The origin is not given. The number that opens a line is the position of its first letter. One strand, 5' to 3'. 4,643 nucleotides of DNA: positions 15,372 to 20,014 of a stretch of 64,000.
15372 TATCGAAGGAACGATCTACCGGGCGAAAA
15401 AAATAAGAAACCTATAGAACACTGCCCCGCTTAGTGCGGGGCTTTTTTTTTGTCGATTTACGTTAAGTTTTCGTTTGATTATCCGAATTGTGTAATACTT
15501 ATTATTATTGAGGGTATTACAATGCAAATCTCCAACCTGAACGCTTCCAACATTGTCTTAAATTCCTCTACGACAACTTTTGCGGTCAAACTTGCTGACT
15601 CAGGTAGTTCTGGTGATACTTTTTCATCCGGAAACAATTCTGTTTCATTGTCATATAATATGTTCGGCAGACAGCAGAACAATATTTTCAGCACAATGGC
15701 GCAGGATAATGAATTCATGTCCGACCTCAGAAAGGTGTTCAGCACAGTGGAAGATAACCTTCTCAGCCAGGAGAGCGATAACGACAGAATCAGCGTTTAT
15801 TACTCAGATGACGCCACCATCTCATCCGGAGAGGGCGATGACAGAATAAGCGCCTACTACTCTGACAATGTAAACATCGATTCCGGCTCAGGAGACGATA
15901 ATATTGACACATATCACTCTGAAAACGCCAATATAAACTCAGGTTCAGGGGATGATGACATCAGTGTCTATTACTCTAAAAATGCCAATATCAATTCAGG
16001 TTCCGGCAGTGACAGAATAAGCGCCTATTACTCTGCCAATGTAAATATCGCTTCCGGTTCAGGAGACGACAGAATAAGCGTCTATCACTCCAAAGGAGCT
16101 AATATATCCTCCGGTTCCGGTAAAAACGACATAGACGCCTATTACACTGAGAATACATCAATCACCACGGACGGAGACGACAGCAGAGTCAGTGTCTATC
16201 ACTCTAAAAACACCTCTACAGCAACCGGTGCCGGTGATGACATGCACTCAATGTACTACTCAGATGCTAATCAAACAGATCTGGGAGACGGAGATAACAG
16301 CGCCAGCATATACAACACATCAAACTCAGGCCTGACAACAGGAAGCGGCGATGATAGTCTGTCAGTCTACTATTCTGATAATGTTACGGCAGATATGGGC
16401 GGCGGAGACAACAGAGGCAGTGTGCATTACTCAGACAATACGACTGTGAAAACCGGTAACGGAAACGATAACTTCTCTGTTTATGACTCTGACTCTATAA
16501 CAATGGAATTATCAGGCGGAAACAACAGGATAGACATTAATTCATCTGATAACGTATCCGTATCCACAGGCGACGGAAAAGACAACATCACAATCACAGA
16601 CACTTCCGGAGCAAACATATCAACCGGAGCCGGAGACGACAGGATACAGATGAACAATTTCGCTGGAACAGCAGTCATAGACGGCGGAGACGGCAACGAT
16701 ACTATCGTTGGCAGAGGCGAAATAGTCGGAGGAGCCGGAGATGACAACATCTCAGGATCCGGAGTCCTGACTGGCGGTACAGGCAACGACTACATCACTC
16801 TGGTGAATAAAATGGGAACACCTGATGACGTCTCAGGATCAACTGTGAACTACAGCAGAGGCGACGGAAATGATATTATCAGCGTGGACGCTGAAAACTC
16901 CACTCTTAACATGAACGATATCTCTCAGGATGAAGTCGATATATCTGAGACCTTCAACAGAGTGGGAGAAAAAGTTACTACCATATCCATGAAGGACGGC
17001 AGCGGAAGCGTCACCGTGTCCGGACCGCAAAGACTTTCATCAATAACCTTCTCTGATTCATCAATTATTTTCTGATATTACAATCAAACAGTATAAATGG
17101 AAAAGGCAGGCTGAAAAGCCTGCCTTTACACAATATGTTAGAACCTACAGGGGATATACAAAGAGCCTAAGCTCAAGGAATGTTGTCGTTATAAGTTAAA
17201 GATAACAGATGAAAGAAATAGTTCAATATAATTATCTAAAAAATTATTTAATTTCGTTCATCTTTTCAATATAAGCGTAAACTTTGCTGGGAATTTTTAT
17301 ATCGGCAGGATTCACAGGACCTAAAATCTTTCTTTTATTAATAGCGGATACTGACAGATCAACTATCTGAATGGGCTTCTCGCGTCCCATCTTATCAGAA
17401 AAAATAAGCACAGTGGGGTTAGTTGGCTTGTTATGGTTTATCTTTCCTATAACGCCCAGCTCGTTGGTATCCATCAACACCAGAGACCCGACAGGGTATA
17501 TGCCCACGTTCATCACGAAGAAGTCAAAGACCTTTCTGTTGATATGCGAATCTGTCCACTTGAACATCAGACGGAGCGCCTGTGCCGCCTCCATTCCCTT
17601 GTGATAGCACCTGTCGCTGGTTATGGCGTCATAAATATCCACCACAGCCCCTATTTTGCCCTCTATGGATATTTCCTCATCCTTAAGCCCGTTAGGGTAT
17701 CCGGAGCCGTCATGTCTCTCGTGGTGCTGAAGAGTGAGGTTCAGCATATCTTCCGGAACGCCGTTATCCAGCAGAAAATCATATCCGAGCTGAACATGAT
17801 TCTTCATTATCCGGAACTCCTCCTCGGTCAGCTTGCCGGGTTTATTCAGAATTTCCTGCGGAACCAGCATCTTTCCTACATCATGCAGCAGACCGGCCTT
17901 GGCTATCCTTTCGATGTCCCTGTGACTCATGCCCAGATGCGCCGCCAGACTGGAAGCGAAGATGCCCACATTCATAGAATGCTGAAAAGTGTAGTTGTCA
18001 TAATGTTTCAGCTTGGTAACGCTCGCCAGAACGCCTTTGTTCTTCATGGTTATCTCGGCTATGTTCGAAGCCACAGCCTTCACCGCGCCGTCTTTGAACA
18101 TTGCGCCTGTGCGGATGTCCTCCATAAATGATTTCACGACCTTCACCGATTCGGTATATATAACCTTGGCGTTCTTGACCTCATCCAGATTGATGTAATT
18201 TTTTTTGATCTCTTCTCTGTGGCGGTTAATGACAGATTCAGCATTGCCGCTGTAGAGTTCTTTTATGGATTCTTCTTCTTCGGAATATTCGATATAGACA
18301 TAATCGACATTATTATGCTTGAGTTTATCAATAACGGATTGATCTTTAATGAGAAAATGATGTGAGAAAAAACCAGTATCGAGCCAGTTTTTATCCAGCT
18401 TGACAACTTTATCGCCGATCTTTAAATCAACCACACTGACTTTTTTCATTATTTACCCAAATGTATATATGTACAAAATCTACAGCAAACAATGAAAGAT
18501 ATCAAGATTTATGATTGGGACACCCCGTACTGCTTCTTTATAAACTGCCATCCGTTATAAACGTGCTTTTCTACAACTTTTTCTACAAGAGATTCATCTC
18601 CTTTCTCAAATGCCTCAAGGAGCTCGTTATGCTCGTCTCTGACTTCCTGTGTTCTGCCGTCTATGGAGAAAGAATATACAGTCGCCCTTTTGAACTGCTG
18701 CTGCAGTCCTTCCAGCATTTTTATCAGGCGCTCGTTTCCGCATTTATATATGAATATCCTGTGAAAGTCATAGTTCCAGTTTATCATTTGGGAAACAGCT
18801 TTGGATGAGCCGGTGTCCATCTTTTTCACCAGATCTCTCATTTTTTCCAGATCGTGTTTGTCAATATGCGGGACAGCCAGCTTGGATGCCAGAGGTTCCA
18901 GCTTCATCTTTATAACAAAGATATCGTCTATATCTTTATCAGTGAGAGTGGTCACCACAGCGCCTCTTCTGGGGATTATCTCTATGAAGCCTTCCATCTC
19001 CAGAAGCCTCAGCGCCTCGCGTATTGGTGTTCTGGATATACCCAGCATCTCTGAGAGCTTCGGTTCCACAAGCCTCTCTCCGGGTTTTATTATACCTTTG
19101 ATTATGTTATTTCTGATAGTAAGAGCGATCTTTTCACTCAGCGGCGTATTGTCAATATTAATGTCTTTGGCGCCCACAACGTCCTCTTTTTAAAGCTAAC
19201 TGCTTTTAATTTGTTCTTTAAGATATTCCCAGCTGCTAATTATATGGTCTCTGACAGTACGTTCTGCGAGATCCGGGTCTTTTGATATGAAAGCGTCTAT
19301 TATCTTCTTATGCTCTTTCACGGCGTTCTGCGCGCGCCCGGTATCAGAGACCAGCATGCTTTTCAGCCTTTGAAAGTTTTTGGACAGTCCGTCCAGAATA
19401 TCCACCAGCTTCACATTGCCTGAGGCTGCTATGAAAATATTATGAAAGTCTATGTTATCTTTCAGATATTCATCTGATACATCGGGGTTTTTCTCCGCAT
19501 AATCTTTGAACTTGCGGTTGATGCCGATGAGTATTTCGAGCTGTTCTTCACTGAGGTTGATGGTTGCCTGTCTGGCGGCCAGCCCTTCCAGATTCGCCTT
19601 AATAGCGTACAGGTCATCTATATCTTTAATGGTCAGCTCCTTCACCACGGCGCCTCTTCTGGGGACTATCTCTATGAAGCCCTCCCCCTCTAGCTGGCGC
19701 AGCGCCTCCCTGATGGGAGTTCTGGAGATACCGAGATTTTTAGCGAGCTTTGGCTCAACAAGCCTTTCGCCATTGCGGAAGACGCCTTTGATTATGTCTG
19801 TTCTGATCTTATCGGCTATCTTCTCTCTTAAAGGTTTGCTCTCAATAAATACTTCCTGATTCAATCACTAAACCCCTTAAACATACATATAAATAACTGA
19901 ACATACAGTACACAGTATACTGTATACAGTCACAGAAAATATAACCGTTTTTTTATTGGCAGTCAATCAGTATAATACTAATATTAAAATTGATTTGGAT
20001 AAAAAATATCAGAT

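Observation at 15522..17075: Tandem-repeat protein built from a 20-residue 'RTX nonapeptide + YYSDN insert' unit, ending in canonical RTX repeats, with no type I secretion system nearby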

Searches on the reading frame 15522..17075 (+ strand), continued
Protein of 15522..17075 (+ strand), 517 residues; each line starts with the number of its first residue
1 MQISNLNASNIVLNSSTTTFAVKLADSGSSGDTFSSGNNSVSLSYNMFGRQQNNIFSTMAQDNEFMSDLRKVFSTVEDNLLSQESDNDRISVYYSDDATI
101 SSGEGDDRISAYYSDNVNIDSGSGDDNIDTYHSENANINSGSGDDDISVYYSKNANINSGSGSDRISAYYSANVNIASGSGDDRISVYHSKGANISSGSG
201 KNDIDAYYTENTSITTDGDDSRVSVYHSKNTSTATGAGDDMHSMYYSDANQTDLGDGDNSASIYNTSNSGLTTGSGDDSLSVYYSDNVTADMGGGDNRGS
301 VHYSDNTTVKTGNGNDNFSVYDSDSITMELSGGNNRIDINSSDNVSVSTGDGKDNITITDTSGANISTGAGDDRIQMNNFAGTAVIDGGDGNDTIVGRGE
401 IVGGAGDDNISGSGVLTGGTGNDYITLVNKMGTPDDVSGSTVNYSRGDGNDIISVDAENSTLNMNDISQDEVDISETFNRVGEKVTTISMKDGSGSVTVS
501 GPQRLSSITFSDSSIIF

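Call 35: fold_search(model_id=the predicted structure, library=pdb)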
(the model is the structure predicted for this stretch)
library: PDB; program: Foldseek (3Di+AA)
matches with E <= 10: 327; with E <= 0.001: 1
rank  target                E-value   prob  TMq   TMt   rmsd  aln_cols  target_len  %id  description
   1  7rah_E                2.5e-04  0.95  0.17  0.21  16.3       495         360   14  Adenylate cyclase toxin RTX domain fragment bound to M1H5 Fab and M2B10 Fab (released 2021-09-15)
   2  6sus                  2.2e-03  1.00  0.23  0.41  10.4       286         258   16  Crystal structure of RTX domain blocks IV and V of adenylate cyclase toxin from Bordetella pertussis (released 2020-09-16)
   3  8ja4                  3.8e-03  0.90  0.23  0.25  15.2       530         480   12  Structure of the alginate epimerase/lyase (released 2024-05-08)
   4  9cse                  7.8e-03  0.97  0.11  0.18  13.5       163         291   18  Crystal structure of Repeats-in-Toxin-like domain from Aeromonas hydrophila (released 2025-05-14)
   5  3a6z_A                1.2e-02  0.95  0.17  0.14  14.9       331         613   14  Crystal structure of Pseudomonas sp. MIS38 lipase (PML) in the open conformation following dialysis against Ca-free bu (released 2010-05-26)
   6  8jaz_A                1.2e-02  0.85  0.25  0.27  14.4       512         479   13  Structure of the alginate epimerase/lyase complexed with di-mannuronic acid (released 2024-05-08)
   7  9p6c_A                1.8e-02  1.00  0.14  0.41  11.8       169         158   18  RTX domain block V of adenylate cyclase toxin with mutations D1533N, A1542N, D1560N, S1569N, D1587N, H1598N, H1608N (released 2025-12-24)
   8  2zj6                  1.9e-02  0.84  0.15  0.13  14.1       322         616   16  Crystal structure of D337A mutant of Pseudomonas sp. MIS38 lipase (released 2008-12-02)
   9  2z8x                  2.1e-02  0.82  0.15  0.13  15.5       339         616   15  Crystal structure of extracellular lipase from Pseudomonas sp. MIS38 (released 2007-10-30)
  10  9p0c_B                2.5e-02  1.00  0.22  0.63   3.7       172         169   17  Crystal structure of Ca2+-bound RTX domain block V of adenylate cyclase toxin from Bordetella pertussis (released 2026-01-07)
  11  9p0c_A                3.2e-02  1.00  0.23  0.63   3.5       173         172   18  Crystal structure of Ca2+-bound RTX domain block V of adenylate cyclase toxin from Bordetella pertussis (released 2026-01-07)
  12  7koh_A                3.2e-02  0.51  0.21  0.21  16.4       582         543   11  Crystal structure of antigen 43 from Escherichia coli EDL933 (released 2022-03-09)
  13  2vfm                  3.5e-02  0.21  0.17  0.16  16.8       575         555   10  Low Temperature Structure of P22 Tailspike Protein Fragment (109-666) (released 2008-12-16)
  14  9p6c_B                3.7e-02  1.00  0.22  0.68   3.8       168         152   18  RTX domain block V of adenylate cyclase toxin with mutations D1533N, A1542N, D1560N, S1569N, D1587N, H1598N, H1608N (released 2025-12-24)
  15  2zj7                  4.1e-02  0.91  0.17  0.14  13.2       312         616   14  Crystal structure of D157A mutant of Pseudomonas sp. MIS38 lipase (released 2008-12-02)
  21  9p0d                  7.0e-02  1.00  0.22  0.69   3.4       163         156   19  Crystal structure of Sr2+-bound RTX domain block V of adenylate cyclase toxin from Bordetella pertussis (released 2026-01-07)
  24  3p4g_C                9.8e-02  0.92  0.26  0.40  10.4       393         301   16  X-ray crystal structure of a hyperactive, Ca2+-dependent, beta-helical antifreeze protein from an Antarctic bacterium (released 2011-04-27)
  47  3p4g_B                2.1e-01  0.57  0.24  0.34  10.1       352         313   16  X-ray crystal structure of a hyperactive, Ca2+-dependent, beta-helical antifreeze protein from an Antarctic bacterium (released 2011-04-27)
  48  3p4g_D                2.1e-01  0.41  0.22  0.30  10.6       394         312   16  X-ray crystal structure of a hyperactive, Ca2+-dependent, beta-helical antifreeze protein from an Antarctic bacterium (released 2011-04-27)
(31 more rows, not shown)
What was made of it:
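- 16803..17072 (+): C-terminal beta domain, residues 428-517. It carries family-conserved motifs (Y-x-[RKL]-GDG-x-D, DEVDI, MKDGSGS-x-T) and ends .............. It is the predicted C-cap of the solenoid and the putative uncleaved secretion signal. Foldseek 9p0c/9p0d TM 0.63-0.69 (call 35).
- The top Foldseek hits are all RTX domains (call 35).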

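Call 40: search_protein_families(library=pfam, proteins=[P0001, P0002, P0003, L003:9908-11209:+, P0005, P0023], max_evalue=1)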
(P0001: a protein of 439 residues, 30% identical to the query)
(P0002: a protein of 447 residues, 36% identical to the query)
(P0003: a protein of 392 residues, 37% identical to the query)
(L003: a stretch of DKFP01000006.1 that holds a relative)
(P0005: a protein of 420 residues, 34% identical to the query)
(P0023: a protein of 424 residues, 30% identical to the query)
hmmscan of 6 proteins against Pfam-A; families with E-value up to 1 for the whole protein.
P0001 (439 aa): 0 families

P0002 (447 aa): 2 families
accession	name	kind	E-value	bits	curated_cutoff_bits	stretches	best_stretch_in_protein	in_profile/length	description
PF15170.11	CaM-KIIN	-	0.15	12.7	27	0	110-152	25-71/79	Calcium/calmodulin-dependent protein kinase II inhibitor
PF01256.23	Carb_kinase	-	0.5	10.2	27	1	63-164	79-180/242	NAD(P)H-hydrate dehydratase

P0003 (392 aa): 1 family
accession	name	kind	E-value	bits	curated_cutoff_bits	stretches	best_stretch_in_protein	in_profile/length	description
PF00353.25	HemolysinCabind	-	3e-08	33.9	23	2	180-192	9-21/36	RTX calcium-binding nonapeptide repeat (4 copies)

L003:9908-11209:+ (434 aa): 1 family
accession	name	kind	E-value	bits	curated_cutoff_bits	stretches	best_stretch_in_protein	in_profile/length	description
PF07986.17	TBCC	-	0.00094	19.4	24.8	0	209-261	4-56/120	Tubulin binding cofactor C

P0005 (420 aa): 3 families
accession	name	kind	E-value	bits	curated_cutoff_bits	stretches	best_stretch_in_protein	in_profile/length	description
PF06594.17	HCBP_related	-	1.9e-05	25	21.4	1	373-410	1-41/42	Haemolysin-type calcium binding protein related domain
PF00353.25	HemolysinCabind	-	2.3e-05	24.7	23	1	292-305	18-31/36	RTX calcium-binding nonapeptide repeat (4 copies)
PF19102.7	DUF5789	-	0.036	14.5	21.7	0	131-149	24-42/75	Family of unknown function (DUF5789)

P0023 (424 aa): 1 family
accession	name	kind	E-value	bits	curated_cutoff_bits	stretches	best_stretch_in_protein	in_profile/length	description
PF00353.25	HemolysinCabind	-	7.3e-09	35.9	23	2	218-244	2-28/36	RTX calcium-binding nonapeptide repeat (4 copies)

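Call 50: search_protein_families(library=pfam, proteins=[L003:1204-3441:-, L003:4363-5055:-, L003:6370-6933:+, L003:7421-8311:-, L003:9133-9843:-, L003:12221-12910:-, L003:12933-13547:-, L003:13558-16365:-, L003:16750-18177:-, L003:19644-21020:-], max_evalue=0.0001)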
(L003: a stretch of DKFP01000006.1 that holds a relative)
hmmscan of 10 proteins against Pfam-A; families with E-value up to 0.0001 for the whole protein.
L003:1204-3441:- (745 aa): 2 families
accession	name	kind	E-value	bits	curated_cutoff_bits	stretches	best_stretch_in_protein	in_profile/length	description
PF01717.24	Meth_synt_2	-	4.8e-141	470.2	21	1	408-729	1-322/324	Cobalamin-independent synthase, Catalytic domain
PF08267.18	Meth_synt_1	-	4.3e-97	325.9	27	1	9-316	2-311/313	Cobalamin-independent synthase, N-terminal domain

L003:4363-5055:- (230 aa): 1 family
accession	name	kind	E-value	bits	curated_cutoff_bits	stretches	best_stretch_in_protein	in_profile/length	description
PF08808.17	RES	-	2.9e-25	89.6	23.2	1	72-210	11-157/157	RES domain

L003:6370-6933:+ (187 aa): 1 family
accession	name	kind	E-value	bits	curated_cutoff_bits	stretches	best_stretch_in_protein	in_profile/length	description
PF13521.12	AAA_28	-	3.3e-30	105.9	27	1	9-173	2-164/164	AAA domain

L003:7421-8311:- (296 aa): 1 family
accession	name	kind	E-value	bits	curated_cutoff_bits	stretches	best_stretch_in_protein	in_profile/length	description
PF01075.23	Glyco_transf_9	-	5.2e-17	62.4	22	1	144-272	106-238/247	Glycosyltransferase family 9 (heptosyltransferase)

L003:9133-9843:- (236 aa): 1 family
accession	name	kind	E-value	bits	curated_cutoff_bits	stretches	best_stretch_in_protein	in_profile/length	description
PF07973.19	tRNA_SAD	-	8.8e-07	29.2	24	1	201-231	13-44/44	Threonyl and Alanyl tRNA synthetase second additional domain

L003:12221-12910:- (229 aa): 1 family
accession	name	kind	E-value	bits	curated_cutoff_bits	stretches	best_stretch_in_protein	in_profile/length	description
PF02613.20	Nitrate_red_del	-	2.3e-29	102.6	22.2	1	76-196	12-135/136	Nitrate reductase delta subunit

L003:12933-13547:- (204 aa): 8 families
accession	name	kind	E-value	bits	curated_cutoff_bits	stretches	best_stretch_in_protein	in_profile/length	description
PF13247.11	Fer4_11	-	1.2e-23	83.6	26.2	1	60-158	2-99/100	4Fe-4S dicluster domain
PF12838.12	Fer4_7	-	7.7e-14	52.3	27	2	68-115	2-52/52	4Fe-4S dicluster domain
PF13237.11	Fer4_10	-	7.4e-13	48.7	25.5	2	67-112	8-53/53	4Fe-4S dicluster domain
PF12797.12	Fer4_2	-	6.9e-11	41.8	24.5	1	93-113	2-22/22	4Fe-4S binding domain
PF12837.12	Fer4_6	-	9.4e-10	38.4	25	1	93-113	1-21/24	4Fe-4S binding domain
PF13187.11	Fer4_9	-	1.5e-09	38.1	27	2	68-114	2-50/52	4Fe-4S dicluster domain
PF00037.32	Fer4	-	1.1e-07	31.8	21.1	0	8-24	2-18/24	4Fe-4S binding domain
PF12798.12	Fer4_3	-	3.6e-06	27.8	27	0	68-84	1-15/15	4Fe-4S binding domain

L003:13558-16365:- (935 aa): 4 families
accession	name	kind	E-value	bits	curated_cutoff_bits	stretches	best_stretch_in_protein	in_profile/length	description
PF00384.28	Molybdopterin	-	2.6e-60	204.8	24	1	164-660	1-353/353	Molybdopterin oxidoreductase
PF01568.27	Molydop_binding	-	2.1e-24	86.1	26.8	1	795-927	2-109/110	Molydopterin dinucleotide binding domain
PF04879.21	Molybdop_Fe4S4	-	1.3e-13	51.2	22.7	1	99-161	2-55/55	Molybdopterin oxidoreductase Fe4S4 domain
PF10518.14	TAT_signal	-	1.6e-05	25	22.7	1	49-69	1-21/21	TAT (twin-arginine translocation) pathway signal sequence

L003:16750-18177:- (475 aa): 0 families

L003:19644-21020:- (458 aa): 2 families
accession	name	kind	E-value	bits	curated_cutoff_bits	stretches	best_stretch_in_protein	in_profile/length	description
PF01568.27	Molydop_binding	-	5.4e-25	88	26.8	1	312-432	1-109/110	Molydopterin dinucleotide binding domain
PF00384.28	Molybdopterin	-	1e-23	84.4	24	1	12-202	189-353/353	Molybdopterin oxidoreductase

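Call 92: search_protein_families(library=pfam, proteins=[L063:8752-9324:+, L063:9944-11014:+, L063:9270-9641:+], max_evalue=0.01)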
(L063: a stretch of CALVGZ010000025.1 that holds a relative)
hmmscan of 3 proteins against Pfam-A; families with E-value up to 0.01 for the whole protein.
L063:8752-9324:+ (190 aa): 1 family
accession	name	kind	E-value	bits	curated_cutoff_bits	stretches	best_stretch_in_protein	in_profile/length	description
PF00669.25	Flagellin_N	-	2.9e-35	121.8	26.6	1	5-141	1-137/139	Bacterial flagellin N-terminal helical region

L063:9944-11014:+ (356 aa): 2 families
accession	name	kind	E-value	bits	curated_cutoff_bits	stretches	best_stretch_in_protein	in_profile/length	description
PF00700.27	Flagellin_C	-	2.6e-14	53.8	23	1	267-349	2-84/86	Bacterial flagellin C-terminal helical region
PF14394.12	DUF4423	-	0.002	18.4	30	1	271-348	41-118/165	Domain of unknown function (DUF4423)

L063:9270-9641:+ (123 aa): 0 families

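Call 94: search_protein_families(library=pfam, proteins=[L033:7811-12457:+, L056:3845-14176:+], max_evalue=0.001)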
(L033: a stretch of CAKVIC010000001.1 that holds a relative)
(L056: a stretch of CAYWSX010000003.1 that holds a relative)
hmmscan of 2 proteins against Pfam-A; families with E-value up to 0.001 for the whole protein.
L033:7811-12457:+ (1549 aa): 3 families
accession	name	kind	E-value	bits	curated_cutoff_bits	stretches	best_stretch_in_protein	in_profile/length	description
PF00669.25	Flagellin_N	-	4.3e-22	79.1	26.6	1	21-156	2-137/139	Bacterial flagellin N-terminal helical region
PF11259.13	DUF3060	-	1.9e-07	31.1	23.1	1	1113-1170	1-56/58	Protein of unknown function (DUF3060)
PF00700.27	Flagellin_C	-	3.2e-07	31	23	1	1459-1545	1-86/86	Bacterial flagellin C-terminal helical region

L056:3845-14176:+ (3444 aa): 1 family
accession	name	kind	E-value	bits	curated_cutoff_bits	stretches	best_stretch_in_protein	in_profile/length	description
PF00669.25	Flagellin_N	-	1.9e-22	80.3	26.6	1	21-153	7-139/139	Bacterial flagellin N-terminal helical region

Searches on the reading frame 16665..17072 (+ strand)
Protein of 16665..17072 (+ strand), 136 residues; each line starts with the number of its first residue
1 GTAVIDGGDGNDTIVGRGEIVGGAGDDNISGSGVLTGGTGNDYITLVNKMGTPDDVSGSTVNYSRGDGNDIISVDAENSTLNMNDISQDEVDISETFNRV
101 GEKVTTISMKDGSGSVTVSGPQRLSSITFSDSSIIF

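Call 40: search_protein_families(library=pfam, proteins=[window:16665-17072:+], max_evalue=1)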
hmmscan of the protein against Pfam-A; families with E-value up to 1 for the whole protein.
window:16665-17072:+ (136 aa): 2 families
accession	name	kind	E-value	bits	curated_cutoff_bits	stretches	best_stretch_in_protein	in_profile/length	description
PF00353.25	HemolysinCabind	-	0.00034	21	23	1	4-16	17-29/36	RTX calcium-binding nonapeptide repeat (4 copies)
PF21735.3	RtxA_C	-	0.093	13.2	30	0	7-15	1-9/18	C-terminal repeat from RTX toxins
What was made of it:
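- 16680..16802 (+): Three RTX-type turns (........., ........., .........), each followed by a 6-residue GxGxUx spacer, giving a 15-aa period. Residues 387-427. Pfam HemolysinCabind scores 21.0 bits against a cut-off of 23 (call 40).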

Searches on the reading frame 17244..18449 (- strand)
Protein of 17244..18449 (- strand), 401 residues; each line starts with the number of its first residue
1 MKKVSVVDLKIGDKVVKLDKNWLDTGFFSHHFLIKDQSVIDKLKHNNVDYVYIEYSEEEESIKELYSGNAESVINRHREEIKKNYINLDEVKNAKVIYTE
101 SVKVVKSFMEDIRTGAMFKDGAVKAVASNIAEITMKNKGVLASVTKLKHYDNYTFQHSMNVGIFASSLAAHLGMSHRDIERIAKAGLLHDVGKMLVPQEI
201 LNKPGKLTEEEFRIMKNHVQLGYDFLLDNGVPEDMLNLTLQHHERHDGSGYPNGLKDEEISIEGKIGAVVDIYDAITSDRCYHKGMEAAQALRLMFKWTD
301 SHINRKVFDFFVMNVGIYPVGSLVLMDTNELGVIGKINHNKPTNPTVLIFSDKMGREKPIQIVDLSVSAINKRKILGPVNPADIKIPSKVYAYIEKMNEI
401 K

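Call 11: search_protein_families(library=pfam, proteins=[window:17244-18449:-], max_evalue=0.001)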
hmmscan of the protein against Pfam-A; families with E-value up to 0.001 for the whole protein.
window:17244-18449:- (401 aa): 4 families
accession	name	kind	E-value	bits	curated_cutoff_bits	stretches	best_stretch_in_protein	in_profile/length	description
PF13487.12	HD_5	-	1.3e-32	113.3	27.2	1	151-306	11-169/170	HD domain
PF11871.13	DUF3391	-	3e-23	83.3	27.8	1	2-117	2-130/136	Domain of unknown function (DUF3391)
PF01966.28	HD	-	1.7e-22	80.3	22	1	154-275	1-115/116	HD domain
PF08668.18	HDOD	-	5e-07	29.8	22.9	1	154-243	95-194/196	HDOD domain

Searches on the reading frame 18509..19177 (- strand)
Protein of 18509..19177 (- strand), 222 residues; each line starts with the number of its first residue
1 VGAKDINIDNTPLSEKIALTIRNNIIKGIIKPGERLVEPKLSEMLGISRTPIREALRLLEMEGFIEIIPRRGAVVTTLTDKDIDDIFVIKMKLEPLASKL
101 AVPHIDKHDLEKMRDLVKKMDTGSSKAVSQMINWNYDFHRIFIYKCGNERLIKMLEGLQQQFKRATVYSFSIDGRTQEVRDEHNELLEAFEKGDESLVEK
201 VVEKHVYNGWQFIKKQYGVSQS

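Call 11: search_protein_families(library=pfam, proteins=[window:18509-19177:-], max_evalue=0.001)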
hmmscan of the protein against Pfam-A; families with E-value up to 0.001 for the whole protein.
window:18509-19177:- (222 aa): 5 families
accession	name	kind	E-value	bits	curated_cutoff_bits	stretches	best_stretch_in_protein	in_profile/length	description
PF07729.17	FCD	-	1.4e-21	77.6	24.3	1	85-206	1-123/125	FCD domain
PF00392.27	GntR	-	2.2e-17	62.9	27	1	13-75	1-64/64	Bacterial regulatory proteins, gntR family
PF07840.17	FadR_C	-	0.00014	22.2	23.6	1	83-209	20-148/164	FadR C-terminal domain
PF22560.2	GMT-wHTH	-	0.00031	21.6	27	0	38-70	48-80/82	GMT-like wHTH domain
PF13412.12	HTH_24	-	0.00084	19.3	21.9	0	40-66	22-48/48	Winged helix-turn-helix DNA-binding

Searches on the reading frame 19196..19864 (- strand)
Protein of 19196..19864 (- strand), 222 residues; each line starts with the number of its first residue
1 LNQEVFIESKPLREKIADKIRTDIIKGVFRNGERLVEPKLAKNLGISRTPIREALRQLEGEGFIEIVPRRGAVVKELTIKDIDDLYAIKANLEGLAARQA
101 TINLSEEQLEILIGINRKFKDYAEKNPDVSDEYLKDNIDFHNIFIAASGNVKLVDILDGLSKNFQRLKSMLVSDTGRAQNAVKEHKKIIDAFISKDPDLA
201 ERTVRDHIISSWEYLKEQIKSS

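Call 11: search_protein_families(library=pfam, proteins=[window:19196-19864:-], max_evalue=0.001)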
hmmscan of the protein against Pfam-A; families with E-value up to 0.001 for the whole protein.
window:19196-19864:- (222 aa): 5 families
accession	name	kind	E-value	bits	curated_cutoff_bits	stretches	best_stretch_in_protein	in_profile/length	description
PF07729.17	FCD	-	6.3e-22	78.8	24.3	1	84-208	1-123/125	FCD domain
PF00392.27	GntR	-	9.7e-19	67.2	27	1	13-74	2-64/64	Bacterial regulatory proteins, gntR family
PF07840.17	FadR_C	-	0.00016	22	23.6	1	82-219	27-159/164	FadR C-terminal domain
PF13412.12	HTH_24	-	0.00027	20.9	21.9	1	39-65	22-48/48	Winged helix-turn-helix DNA-binding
PF01978.25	TrmB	-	0.00066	19.9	25.6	0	39-70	27-58/68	Sugar-specific transcriptional regulator TrmB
